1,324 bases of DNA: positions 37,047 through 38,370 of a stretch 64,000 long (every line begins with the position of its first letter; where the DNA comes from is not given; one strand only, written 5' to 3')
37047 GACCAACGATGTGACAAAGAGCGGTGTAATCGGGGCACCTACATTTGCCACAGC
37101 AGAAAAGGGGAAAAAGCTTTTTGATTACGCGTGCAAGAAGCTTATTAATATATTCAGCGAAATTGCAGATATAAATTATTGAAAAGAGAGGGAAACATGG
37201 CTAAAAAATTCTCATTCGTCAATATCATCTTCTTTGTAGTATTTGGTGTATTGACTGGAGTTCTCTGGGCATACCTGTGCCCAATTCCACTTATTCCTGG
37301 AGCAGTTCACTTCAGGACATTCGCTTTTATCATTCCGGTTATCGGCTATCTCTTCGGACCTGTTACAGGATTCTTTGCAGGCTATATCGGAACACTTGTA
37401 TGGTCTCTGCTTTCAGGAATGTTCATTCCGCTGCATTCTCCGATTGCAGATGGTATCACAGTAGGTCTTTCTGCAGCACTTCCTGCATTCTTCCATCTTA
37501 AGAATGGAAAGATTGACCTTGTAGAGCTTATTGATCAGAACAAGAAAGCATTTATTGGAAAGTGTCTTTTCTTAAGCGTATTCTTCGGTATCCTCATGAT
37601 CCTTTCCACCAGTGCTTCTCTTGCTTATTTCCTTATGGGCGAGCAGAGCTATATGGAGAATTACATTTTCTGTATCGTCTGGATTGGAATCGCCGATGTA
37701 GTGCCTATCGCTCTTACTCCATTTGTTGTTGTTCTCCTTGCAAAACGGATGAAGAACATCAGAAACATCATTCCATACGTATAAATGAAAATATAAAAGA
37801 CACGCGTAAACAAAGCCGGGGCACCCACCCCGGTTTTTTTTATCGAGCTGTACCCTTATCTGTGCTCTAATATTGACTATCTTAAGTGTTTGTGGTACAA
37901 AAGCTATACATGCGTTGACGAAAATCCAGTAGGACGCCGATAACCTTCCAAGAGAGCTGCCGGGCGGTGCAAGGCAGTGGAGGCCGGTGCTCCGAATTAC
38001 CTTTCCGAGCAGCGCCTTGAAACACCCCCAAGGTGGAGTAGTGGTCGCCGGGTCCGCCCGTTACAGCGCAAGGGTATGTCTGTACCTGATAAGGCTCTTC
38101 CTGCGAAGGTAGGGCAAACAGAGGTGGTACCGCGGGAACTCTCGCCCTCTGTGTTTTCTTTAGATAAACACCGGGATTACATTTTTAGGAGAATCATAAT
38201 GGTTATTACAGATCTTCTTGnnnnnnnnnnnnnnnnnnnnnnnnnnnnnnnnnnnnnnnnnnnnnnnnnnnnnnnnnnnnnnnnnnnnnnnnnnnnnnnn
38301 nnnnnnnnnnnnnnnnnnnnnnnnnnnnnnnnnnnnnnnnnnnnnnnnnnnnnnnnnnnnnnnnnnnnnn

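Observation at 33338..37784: ECF importer operon encoding an Apt-like phosphoribosyltransferase and a creatininase/ArfB-family hydrolase: candidate undescribed base-salvage system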

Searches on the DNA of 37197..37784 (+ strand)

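Call 24: search_rna_families(sources=[L008, L013, L023, L035, L037, L040, L045, L047, L048], threshold=gathering)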
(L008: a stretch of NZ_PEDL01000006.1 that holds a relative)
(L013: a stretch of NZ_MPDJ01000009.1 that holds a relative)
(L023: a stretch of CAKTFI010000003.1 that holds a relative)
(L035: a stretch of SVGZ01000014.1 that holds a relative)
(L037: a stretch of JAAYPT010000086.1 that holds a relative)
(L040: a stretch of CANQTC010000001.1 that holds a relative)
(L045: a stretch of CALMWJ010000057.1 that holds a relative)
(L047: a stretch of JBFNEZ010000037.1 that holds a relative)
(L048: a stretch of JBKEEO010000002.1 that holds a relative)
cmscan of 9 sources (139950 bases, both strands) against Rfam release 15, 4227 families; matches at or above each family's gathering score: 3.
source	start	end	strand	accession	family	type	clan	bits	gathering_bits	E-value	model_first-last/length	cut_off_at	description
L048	3871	3973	+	RF00167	Purine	Cis-reg; riboswitch;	CL00123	67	37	3.2e-09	1-102/102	no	Purine riboswitch aptamer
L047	3760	3862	+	RF00167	Purine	Cis-reg; riboswitch;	CL00123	62.7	37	3.5e-08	1-102/102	no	Purine riboswitch aptamer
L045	3843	3945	+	RF00167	Purine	Cis-reg; riboswitch;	CL00123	48.3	37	0.0001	1-102/102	no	Purine riboswitch aptamer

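Call 25: search_rna_families(sources=[L054, L071, L073, L075, L006, L026, L049, L052, L066], threshold=gathering)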
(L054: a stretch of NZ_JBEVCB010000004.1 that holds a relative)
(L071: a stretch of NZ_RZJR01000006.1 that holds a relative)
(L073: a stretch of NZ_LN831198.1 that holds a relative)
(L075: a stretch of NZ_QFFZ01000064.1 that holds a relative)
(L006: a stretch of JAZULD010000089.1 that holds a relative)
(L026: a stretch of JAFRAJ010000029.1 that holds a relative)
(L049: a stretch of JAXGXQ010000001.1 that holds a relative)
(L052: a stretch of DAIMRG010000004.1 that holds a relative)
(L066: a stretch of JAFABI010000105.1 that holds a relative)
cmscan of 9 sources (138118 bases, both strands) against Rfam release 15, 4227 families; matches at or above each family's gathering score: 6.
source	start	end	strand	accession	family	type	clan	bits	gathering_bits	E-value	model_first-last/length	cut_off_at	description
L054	3790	3892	+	RF00167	Purine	Cis-reg; riboswitch;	CL00123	67.2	37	2.9e-09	1-102/102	no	Purine riboswitch aptamer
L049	3701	3803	+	RF00167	Purine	Cis-reg; riboswitch;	CL00123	65.2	37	8.6e-09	1-102/102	no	Purine riboswitch aptamer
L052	3884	3986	+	RF00167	Purine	Cis-reg; riboswitch;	CL00123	62.4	37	4.1e-08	1-102/102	no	Purine riboswitch aptamer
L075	9832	9916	+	RF03167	c-di-GMP-I-GGC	Cis-reg; riboswitch;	CL00126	60.9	59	1.4e-11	1-80/80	no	c-di-GMP-I-GGC riboswitch aptamer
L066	3807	3909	+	RF00167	Purine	Cis-reg; riboswitch;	CL00123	60.4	37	1.3e-07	1-102/102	no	Purine riboswitch aptamer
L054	3062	3129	+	RF01690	Bacillaceae-1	Gene; sRNA;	-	55.6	35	3.8e-07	1-67/67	no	Bacillaceae-1 RNA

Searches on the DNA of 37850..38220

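Call 65: search_rna_families(source=window, start=37850, end=38220, threshold=gathering, show_alignments=1)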
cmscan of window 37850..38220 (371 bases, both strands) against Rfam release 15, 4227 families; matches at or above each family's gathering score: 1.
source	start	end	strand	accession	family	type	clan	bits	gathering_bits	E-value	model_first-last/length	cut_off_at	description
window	37906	38152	+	RF00230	T-box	Cis-reg; leader;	-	95.6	93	6.1e-22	1-219/219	no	T-box leader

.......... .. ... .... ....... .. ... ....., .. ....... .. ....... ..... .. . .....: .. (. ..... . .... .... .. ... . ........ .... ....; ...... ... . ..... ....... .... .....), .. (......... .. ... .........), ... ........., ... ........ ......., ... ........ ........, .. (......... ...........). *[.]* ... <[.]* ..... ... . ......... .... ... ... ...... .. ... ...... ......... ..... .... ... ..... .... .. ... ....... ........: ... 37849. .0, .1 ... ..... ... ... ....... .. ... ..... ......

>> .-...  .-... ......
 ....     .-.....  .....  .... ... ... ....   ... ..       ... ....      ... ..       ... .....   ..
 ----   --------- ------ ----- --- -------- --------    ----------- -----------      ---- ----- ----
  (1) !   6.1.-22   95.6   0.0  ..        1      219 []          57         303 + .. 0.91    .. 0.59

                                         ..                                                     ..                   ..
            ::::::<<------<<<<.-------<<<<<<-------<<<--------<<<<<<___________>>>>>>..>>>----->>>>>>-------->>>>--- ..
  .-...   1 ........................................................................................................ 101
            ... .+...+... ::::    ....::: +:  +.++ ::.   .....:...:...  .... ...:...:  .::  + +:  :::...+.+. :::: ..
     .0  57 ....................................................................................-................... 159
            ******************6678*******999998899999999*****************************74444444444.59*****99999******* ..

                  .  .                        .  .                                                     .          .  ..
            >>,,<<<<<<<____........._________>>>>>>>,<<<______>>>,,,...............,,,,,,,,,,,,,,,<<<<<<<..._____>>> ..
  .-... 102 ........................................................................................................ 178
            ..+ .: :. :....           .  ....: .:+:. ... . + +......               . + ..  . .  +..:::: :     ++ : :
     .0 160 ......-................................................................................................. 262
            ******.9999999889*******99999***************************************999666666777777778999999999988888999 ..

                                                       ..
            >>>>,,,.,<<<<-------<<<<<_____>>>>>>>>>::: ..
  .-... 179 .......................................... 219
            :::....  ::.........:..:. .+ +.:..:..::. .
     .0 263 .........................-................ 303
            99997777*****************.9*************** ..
